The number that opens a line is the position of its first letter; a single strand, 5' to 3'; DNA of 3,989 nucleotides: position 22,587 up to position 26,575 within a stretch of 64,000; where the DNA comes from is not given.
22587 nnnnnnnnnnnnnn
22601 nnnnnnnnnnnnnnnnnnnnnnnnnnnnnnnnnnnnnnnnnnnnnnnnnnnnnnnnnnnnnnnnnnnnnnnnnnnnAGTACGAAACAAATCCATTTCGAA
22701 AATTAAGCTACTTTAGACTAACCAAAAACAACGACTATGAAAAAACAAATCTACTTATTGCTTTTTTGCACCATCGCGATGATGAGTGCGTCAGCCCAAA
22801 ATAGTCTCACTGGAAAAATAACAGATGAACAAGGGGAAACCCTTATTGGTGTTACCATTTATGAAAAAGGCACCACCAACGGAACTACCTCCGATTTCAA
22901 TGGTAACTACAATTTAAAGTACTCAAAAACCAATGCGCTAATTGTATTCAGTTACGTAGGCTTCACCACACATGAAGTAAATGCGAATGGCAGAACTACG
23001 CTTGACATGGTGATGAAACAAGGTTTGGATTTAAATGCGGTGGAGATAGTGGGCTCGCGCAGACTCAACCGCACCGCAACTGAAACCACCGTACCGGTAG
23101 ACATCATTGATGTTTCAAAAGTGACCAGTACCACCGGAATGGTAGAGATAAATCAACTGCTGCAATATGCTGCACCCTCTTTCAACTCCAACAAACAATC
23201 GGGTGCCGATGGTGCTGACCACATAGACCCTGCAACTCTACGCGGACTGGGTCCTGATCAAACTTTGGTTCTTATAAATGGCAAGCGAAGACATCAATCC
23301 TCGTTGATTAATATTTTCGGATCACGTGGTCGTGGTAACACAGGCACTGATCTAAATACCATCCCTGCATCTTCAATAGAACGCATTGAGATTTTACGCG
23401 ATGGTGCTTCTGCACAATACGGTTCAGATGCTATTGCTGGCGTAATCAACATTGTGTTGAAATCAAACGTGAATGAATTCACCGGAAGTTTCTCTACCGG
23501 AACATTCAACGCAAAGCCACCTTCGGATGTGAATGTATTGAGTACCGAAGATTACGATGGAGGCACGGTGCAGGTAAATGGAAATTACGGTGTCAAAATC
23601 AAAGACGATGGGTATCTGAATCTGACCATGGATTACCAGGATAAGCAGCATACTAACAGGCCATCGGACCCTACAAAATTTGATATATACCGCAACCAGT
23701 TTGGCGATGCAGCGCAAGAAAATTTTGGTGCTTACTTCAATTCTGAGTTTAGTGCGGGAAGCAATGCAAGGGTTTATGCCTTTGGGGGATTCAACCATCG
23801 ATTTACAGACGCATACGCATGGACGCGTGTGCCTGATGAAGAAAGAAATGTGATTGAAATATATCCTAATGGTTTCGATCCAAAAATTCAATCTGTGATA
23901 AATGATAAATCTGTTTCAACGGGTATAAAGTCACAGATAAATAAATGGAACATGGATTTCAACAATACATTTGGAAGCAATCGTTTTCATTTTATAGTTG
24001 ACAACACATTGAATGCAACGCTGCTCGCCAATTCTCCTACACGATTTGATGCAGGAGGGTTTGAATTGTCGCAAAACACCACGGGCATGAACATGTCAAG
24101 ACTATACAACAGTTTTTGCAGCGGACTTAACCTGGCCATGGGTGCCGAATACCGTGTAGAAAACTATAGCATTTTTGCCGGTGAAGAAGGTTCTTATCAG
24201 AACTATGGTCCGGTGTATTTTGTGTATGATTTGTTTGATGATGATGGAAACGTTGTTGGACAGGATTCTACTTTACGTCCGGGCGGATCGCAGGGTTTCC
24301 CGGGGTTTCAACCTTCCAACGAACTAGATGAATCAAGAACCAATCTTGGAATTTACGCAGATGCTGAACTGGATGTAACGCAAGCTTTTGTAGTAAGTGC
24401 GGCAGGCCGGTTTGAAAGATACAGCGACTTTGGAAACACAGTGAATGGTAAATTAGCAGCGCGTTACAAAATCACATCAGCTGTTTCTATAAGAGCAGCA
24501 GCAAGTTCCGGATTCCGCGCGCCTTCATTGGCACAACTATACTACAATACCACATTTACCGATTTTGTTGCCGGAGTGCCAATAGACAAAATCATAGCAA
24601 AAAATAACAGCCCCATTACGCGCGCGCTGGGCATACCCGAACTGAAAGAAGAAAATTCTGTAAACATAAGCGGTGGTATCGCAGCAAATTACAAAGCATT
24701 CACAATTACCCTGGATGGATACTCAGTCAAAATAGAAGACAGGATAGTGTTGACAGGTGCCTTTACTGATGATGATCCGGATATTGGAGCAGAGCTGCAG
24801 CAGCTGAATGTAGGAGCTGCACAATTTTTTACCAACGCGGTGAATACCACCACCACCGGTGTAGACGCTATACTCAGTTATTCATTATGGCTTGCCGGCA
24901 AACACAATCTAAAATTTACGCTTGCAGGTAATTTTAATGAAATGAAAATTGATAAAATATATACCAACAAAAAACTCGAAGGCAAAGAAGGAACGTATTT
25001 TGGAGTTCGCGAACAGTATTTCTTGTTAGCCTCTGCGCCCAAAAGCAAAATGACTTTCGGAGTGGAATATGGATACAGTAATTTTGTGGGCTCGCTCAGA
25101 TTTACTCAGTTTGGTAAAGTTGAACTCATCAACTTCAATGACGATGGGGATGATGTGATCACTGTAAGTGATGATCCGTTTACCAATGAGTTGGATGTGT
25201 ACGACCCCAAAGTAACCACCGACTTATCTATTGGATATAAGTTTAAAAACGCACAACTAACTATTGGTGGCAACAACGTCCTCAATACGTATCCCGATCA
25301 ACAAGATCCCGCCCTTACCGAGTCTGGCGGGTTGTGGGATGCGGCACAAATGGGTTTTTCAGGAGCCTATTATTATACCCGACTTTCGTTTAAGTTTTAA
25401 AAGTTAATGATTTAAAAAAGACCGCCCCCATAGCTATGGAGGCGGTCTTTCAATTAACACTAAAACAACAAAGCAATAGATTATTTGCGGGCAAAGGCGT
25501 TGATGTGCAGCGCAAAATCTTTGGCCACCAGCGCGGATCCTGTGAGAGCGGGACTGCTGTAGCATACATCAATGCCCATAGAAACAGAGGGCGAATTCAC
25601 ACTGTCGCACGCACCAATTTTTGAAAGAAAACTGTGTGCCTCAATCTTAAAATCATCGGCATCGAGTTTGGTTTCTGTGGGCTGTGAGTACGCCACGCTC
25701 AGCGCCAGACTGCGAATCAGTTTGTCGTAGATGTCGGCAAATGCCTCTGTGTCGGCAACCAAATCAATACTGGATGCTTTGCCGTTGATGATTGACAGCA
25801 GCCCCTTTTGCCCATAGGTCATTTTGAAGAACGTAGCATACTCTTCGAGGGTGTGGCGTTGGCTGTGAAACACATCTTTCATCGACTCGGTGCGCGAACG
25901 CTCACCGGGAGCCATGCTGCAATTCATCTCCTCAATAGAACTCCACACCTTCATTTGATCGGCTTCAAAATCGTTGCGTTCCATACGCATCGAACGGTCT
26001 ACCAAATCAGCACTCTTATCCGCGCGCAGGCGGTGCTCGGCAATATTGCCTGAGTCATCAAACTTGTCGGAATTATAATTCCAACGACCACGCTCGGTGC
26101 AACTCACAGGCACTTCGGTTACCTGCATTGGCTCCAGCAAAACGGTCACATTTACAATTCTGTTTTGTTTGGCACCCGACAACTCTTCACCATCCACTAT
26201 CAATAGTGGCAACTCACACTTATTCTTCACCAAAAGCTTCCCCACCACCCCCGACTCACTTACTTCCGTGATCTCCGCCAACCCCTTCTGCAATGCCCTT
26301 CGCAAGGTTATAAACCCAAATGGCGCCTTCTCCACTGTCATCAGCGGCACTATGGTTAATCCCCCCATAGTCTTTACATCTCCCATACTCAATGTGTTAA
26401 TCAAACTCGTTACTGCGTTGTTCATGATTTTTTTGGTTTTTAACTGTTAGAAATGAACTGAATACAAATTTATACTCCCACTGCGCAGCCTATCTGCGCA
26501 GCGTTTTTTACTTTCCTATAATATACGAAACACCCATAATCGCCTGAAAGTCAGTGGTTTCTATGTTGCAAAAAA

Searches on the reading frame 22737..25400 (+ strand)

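Call 70: search_protein_families(library=pfam, proteins=[window:22737-25400:+], max_evalue=0.0001)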
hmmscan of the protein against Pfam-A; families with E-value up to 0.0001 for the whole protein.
window:22737-25400:+ (887 aa): 4 families
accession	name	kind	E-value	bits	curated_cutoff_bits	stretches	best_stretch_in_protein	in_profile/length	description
PF00593.30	TonB_dep_Rec_b-barrel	-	2.2e-32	113.9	27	1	357-848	29-436/436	TonB dependent receptor-like, beta-barrel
PF07715.20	Plug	-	1.1e-18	68.2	23.9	1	115-236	3-107/107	TonB-dependent Receptor Plug Domain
PF13715.12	CarbopepD_reg_2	-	9.3e-15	54.9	32.2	1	24-94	1-77/88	CarboxypepD_reg-like domain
PF13620.12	CarboxypepD_reg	-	3.4e-08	34.2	32.3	1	23-93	1-81/82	Carboxypeptidase regulatory-like domain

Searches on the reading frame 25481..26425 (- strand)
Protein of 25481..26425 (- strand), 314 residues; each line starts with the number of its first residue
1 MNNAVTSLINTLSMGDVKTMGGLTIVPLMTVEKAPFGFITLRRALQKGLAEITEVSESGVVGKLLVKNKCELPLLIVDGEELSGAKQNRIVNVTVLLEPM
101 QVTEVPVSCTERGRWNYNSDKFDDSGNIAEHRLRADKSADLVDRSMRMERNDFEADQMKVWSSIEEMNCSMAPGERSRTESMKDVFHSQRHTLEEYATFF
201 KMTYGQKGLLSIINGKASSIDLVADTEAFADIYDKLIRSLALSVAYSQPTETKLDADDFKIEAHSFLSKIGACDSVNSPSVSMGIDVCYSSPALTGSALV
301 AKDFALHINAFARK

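Call 42: search_protein_families(library=pfam, proteins=[window:25481-26425:-], max_evalue=0.001)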
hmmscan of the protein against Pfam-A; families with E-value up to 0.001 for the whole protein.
window:25481-26425:- (314 aa): 1 family
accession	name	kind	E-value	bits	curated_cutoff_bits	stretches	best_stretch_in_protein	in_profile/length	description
PF20208.3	ARPP-1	-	6.8e-79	265.7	27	1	12-311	2-297/297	ARG and Rhodanese-Phosphatase-superfamily-associated Protein domain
